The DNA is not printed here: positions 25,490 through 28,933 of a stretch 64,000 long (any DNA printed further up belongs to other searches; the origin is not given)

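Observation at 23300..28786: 1828-aa secreted Ig/PKD-like protein as a terminator-bounded unit inside the T4SS cluster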

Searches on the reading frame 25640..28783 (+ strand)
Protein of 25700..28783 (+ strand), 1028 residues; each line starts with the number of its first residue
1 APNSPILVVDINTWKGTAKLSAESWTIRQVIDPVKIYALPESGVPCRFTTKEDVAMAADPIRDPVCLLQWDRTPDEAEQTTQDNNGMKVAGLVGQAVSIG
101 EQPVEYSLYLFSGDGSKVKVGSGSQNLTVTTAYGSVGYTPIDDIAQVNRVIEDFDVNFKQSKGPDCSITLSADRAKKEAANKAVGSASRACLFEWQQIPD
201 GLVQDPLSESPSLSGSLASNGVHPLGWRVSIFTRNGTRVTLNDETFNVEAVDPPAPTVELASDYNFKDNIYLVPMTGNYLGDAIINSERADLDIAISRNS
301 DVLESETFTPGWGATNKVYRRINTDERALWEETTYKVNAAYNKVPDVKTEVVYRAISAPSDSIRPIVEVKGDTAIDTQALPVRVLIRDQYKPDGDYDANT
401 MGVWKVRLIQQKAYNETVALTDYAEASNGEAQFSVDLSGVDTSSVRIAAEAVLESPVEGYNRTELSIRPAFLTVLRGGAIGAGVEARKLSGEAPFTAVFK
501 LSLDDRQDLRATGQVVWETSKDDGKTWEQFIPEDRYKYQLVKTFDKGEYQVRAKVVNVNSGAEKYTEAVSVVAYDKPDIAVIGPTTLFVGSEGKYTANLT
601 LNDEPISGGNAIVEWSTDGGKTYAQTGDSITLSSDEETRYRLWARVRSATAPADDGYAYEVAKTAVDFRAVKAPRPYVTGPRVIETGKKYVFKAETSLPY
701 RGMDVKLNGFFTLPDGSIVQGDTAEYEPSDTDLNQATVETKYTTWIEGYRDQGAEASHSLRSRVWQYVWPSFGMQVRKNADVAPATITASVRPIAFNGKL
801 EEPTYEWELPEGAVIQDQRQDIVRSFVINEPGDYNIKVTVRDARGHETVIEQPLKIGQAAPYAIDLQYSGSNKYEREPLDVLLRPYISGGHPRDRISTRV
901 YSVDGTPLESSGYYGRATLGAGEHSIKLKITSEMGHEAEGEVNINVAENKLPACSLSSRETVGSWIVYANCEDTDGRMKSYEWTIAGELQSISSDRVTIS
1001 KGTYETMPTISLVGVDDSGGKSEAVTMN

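Call 12: profile_search(protein=window:25700-28783:+)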
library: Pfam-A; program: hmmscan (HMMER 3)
A. the first sequence (1028 residues): domains with independent E <= 10: 7; with E <= 0.001: 1
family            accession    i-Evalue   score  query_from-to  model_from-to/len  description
PKD               PF00801.26    0.00024    21.4     786-848         9-73/80  PKD domain
PKD_4             PF18911.6       0.025    15.1     801-849        33-77/85  PKD domain
Y_Y_Y             PF07495.19       0.59    10.5     811-847        18-53/65  Y_Y_Y domain
MG4               PF17789.7        0.61    10.8     416-458        41-82/95  Macroglobulin domain MG4
BNR               PF02012.26          5     8.0     519-528         2-11/12  BNR/Asp-box repeat
K319L-like_PKD    PF22352.2         5.6     7.5     803-847        29-75/84  K319L-like, PKD domain
Filamin           PF00630.25        8.7     7.7     814-842        51-84/93  Filamin/ABP280 repeat

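Call 81: predict_structure(alignment_id=A3)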
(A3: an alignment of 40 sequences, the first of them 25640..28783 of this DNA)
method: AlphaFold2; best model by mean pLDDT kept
length: 1048 residues; sequences in the alignment: 40
mean_pLDDT: 87.4   pTM: 0.40
mean pLDDT of the five models: 87.4, 85.3, 85.0, 82.4, 82.1
residues with pLDDT >= 90: 416; 70-90: 615; 50-70: 17; < 50: 0
segments of 3 or more residues with pLDDT < 50: none
pLDDT, mean of each block of 10 residues (from residue 1): 72 80 75 86 91 90 87 86 88 90 75 91 93 83 93 92 83 85 89 90 77 93 87 89 93 90 93 91 91 90 91 91 87 83 91 93 90 93 90 84 91 87 93 83 90 84 86 90 89 86 85 89 85 90 87 85 89 90 87 87 83 85 72 85 83 86 88 82 86 87 86 87 81 89 88 86 88 87 86 90 92 80 89 85 91 92 88 91 90 86 90 90 84 83 91 90 90 90 89 85 89 88 85 88 88
secondary structure, 60 per line:
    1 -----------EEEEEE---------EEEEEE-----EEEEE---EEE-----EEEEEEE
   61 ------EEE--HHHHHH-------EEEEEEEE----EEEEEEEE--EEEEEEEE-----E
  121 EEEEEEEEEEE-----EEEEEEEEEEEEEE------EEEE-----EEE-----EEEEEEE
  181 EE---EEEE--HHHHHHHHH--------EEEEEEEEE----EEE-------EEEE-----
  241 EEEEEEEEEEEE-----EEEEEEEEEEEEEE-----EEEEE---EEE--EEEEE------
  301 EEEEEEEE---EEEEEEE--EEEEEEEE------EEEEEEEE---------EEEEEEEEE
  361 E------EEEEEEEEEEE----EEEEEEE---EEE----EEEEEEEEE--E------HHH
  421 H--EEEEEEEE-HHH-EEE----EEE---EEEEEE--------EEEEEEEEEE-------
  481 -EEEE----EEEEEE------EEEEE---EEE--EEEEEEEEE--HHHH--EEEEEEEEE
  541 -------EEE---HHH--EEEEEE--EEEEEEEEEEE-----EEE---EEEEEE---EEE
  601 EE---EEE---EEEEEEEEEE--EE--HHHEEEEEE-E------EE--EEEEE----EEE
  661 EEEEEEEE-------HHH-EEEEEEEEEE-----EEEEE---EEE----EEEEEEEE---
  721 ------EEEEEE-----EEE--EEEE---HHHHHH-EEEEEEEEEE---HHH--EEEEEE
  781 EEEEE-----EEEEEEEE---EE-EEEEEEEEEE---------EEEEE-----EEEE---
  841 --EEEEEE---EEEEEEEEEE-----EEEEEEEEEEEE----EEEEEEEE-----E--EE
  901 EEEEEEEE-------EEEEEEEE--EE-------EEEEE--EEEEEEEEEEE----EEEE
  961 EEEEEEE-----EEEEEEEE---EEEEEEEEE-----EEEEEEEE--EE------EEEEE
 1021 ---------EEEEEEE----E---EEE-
elements in order (helices of 4 or more, strands of 3 or more residues): E12-17 E27-32 E38-42 E46-48 E54-60 E67-69 H72-77 E85-92 E97-104 E107-114 E120-131 E137-150 E157-160 E166-168 E174-182 E186-189 H192-200 E209-217 E222-224 E232-235 E241-252 E258-271 E277-281 E285-287 E290-294 E301-308 E312-318 E321-328 E335-342 E352-361 E368-378 E383-389 E393-395 E400-408 H418-421 E424-431 E437-439 E444-446 E450-455 E464-473 E482-485 E490-495 E502-506 E510-512 E515-523 H526-529 E532-540 E548-550 E559-564 E567-577 E583-585 E589-594 E598-602 E606-608 E612-621 E631-636 E649-653 E658-668 E680-689 E695-699 E703-705 E710-717 E727-732 E738-740 E743-746 H750-755 E757-766 E775-785 E791-798 E805-814 E824-828 E834-837 E843-848 E852-861 E867-878 E883-890 E899-908 E916-923 E935-939 E942-952 E957-967 E973-980 E984-992 E998-1005 E1016-1020 E1030-1036 E1045-1047

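Call 84: fold_search(model_id=the predicted structure, library=pdb)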
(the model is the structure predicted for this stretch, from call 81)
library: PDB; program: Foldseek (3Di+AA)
matches with E <= 10: 1807; with E <= 0.001: 388
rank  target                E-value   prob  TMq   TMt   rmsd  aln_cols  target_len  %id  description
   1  8q6t_I                1.4e-19  1.00  0.16  0.16  111.8      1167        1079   13  Helical reconstruction of the relaxed thick filament from FIB milled left ventricular mouse myofibrils (released 2023-11-01)
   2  9hcj_10               4.4e-19  1.00  0.14  0.10  88.1      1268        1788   10  D. discoideum nuclear pore complex (released 2024-12-25)
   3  7r5k_10               2.7e-18  1.00  0.13  0.09  79.1      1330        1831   10  Human nuclear pore complex (constricted) (released 2022-06-22)
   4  9b4h_A                7.2e-16  1.00  0.15  0.10  54.5      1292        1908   10  Chlamydomonas reinhardtii mastigoneme filament (released 2024-04-10)
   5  9flw_A                1.3e-15  1.00  0.12  0.21  49.5       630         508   11  CryoEM structure of the fragment-6 (3571-4078) in the grappling hook protein A (GhpA) in the bacterium Aureispira sp.  (released 2024-10-16)
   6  3dmk_A                5.5e-15  1.00  0.14  0.17  42.7       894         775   13  Crystal structure of Down Syndrome Cell Adhesion Molecule (DSCAM) isoform 1.30.30, N-terminal eight Ig domains (released 2008-10-07)
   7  9ijj_4I               8.2e-15  1.00  0.13  0.06  110.9      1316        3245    9  In situ structure of the central apparatus in mouse sperm axoneme. (released 2025-06-04)
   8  8wa2_C                2.3e-14  1.00  0.15  0.12  56.8      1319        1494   11  cryo-EM structure of native mastigonemes isolated from Chlamydomonas reinhardtii at 3.0 angstrom resolution (released 2024-04-10)
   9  6tav_B                3.1e-14  1.00  0.13  0.11  53.1      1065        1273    9  Crystal structure of endopeptidase-induced alpha2-macroglobulin (released 2021-05-12)
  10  6tav_C                4.2e-14  1.00  0.11  0.10  52.9      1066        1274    9  Crystal structure of endopeptidase-induced alpha2-macroglobulin (released 2021-05-12)
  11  6tav_A                5.3e-14  1.00  0.11  0.09  53.4      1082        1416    9  Crystal structure of endopeptidase-induced alpha2-macroglobulin (released 2021-05-12)
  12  5i5k_A                6.9e-14  1.00  0.14  0.10  48.5      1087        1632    9  Structure of complement C5 in complex with eculizumab (released 2016-03-16)
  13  7q5z                  1.1e-13  1.00  0.12  0.10  44.4       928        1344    9  Cryo-EM structure of native human A2ML1 (released 2022-04-20)
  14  5a42                  1.3e-13  1.00  0.11  0.08  56.1      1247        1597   11  Cryo-EM single particle 3D reconstruction of the native conformation of E. coli alpha-2-macroglobulin (ECAM) (released 2015-07-29)
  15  9ozi_A                1.5e-13  1.00  0.11  0.08  75.0      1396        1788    9  Cryo-EM structure of chicken ROS1 in apo-state. This is the complete map and model. (released 2026-02-25)
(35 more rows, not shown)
